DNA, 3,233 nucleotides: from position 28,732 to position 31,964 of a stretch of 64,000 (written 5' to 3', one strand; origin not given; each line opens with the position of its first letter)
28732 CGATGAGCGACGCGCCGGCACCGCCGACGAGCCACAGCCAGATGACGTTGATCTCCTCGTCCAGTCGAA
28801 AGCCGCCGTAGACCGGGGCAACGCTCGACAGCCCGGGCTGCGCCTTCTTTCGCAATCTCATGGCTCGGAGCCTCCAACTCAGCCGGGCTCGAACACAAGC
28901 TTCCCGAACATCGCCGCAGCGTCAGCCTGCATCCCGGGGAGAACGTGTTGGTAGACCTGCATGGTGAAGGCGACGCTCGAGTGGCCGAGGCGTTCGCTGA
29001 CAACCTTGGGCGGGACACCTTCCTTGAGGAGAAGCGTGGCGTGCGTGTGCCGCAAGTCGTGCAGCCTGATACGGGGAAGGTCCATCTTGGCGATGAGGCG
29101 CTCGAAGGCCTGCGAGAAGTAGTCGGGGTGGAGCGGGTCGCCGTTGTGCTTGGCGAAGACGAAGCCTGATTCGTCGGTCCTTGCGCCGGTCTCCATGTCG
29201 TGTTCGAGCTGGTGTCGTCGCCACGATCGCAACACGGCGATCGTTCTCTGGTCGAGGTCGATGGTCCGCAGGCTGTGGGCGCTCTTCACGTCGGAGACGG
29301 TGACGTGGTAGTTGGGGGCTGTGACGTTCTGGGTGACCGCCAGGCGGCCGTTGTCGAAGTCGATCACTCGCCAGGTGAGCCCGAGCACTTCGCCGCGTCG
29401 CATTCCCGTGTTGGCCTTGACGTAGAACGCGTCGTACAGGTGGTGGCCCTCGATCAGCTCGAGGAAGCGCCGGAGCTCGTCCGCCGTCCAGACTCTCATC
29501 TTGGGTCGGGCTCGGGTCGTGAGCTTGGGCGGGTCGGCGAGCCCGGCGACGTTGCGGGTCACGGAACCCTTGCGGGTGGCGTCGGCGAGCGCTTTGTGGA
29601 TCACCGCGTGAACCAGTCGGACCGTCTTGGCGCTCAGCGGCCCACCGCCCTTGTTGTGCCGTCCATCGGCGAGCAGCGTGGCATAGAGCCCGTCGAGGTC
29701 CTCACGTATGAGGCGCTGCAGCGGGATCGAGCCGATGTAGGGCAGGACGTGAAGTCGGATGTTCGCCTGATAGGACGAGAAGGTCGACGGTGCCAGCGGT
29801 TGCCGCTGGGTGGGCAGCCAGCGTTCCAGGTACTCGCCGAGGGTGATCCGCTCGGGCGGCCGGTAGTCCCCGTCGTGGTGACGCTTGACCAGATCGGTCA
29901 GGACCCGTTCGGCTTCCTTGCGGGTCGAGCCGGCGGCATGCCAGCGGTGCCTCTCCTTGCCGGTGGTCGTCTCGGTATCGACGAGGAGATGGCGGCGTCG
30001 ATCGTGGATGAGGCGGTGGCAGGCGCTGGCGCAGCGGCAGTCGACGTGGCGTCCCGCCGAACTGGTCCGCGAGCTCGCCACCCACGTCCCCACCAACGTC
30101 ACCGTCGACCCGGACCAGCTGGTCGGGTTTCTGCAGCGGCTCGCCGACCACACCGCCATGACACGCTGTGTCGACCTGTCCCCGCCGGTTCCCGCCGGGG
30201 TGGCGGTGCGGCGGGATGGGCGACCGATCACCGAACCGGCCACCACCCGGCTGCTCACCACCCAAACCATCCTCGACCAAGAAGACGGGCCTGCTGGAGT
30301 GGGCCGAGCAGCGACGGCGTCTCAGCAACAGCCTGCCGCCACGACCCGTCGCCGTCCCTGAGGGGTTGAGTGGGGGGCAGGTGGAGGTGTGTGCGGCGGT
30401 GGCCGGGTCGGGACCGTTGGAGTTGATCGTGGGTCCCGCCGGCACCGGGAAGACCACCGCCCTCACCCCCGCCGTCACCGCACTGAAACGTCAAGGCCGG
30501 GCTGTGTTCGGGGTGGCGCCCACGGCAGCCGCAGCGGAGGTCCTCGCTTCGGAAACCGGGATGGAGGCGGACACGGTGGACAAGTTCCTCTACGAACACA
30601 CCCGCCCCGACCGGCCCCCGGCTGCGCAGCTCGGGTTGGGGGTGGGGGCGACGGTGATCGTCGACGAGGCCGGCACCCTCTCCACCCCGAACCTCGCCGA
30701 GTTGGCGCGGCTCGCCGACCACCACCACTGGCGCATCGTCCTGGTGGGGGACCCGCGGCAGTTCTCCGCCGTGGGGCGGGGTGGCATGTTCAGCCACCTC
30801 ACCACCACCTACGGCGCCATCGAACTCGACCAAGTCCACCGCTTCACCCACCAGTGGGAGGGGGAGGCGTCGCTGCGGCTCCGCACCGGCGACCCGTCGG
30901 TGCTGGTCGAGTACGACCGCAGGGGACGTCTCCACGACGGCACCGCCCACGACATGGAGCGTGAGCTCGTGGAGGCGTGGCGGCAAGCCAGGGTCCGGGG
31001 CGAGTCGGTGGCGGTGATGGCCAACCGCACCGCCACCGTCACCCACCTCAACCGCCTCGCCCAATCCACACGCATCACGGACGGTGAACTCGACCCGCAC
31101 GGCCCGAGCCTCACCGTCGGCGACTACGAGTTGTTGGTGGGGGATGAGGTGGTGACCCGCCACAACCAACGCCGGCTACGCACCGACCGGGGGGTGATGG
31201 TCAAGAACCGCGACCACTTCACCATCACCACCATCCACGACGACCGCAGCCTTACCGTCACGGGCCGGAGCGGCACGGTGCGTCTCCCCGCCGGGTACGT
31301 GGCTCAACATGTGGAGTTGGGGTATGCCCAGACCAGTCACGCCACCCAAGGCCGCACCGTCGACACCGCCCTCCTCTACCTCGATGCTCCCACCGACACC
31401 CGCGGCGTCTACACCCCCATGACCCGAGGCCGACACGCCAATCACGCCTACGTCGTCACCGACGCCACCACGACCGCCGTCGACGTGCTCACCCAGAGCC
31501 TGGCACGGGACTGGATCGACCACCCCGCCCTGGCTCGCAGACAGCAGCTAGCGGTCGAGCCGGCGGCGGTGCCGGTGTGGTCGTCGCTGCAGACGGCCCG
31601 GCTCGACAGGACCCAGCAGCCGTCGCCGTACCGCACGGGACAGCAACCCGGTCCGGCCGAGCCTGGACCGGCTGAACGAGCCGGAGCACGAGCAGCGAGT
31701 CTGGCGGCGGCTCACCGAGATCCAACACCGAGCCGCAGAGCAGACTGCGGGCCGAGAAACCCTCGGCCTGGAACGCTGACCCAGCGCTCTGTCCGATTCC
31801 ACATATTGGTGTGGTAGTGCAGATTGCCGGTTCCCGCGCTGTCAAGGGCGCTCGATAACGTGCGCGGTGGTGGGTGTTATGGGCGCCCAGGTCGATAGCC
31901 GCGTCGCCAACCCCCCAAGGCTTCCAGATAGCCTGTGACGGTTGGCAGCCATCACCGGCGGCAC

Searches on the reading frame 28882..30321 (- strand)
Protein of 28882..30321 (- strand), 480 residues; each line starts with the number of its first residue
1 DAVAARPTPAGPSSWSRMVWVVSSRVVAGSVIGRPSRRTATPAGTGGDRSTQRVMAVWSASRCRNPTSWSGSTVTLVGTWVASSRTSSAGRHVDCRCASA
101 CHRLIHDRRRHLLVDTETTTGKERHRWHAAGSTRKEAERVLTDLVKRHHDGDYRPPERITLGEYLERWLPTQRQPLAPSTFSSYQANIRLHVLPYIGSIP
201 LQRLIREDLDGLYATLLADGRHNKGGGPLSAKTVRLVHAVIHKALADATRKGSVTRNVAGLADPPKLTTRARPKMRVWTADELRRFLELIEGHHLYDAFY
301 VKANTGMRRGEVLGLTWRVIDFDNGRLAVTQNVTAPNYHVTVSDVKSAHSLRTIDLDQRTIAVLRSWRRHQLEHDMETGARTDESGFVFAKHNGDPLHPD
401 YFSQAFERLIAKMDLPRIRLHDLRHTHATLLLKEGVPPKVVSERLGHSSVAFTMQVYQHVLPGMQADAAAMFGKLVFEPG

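Call 58: search_protein_families(library=pfam, proteins=[window:28882-30321:-], max_evalue=0.00001)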
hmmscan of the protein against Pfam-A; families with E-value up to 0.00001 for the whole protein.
window:28882-30321:- (480 aa): 2 families
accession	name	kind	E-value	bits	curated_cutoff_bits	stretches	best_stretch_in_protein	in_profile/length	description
PF00589.27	Phage_integrase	-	2.3e-26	93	27.1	1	279-461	4-169/172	Phage integrase family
PF14659.12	Phage_int_SAM_3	-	3.7e-10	40.3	22.6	1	160-209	1-50/58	Phage integrase, N-terminal SAM-like domain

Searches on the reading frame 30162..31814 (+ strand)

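Call 58: search_protein_families(library=pfam, proteins=[window:30162-31814:+], max_evalue=0.00001)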
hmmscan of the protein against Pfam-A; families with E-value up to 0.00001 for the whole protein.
window:30162-31814:+ (551 aa): 6 families
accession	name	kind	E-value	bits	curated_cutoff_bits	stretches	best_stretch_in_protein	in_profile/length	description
PF13604.12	AAA_30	-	3.1e-54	184.1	27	1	69-261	2-190/191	AAA domain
PF13245.12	AAA_19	-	2.1e-16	60.7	25.1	1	85-205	12-133/134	AAA domain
PF22232.2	TraI_hel_assoc_N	-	3.1e-09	37.8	27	1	91-196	1-99/99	TraI helicase-associated ssDNA bd, N-terminal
PF13401.12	AAA_22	-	2.9e-07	31.3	27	1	88-200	9-125/130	AAA domain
PF01443.25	Viral_helicase1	-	9.4e-07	29.3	21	0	89-215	3-113/228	Viral superfamily 1 RNA helicase core domain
PF13086.12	AAA_11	-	4.3e-06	27.1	27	0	79-128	12-68/257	AAA domain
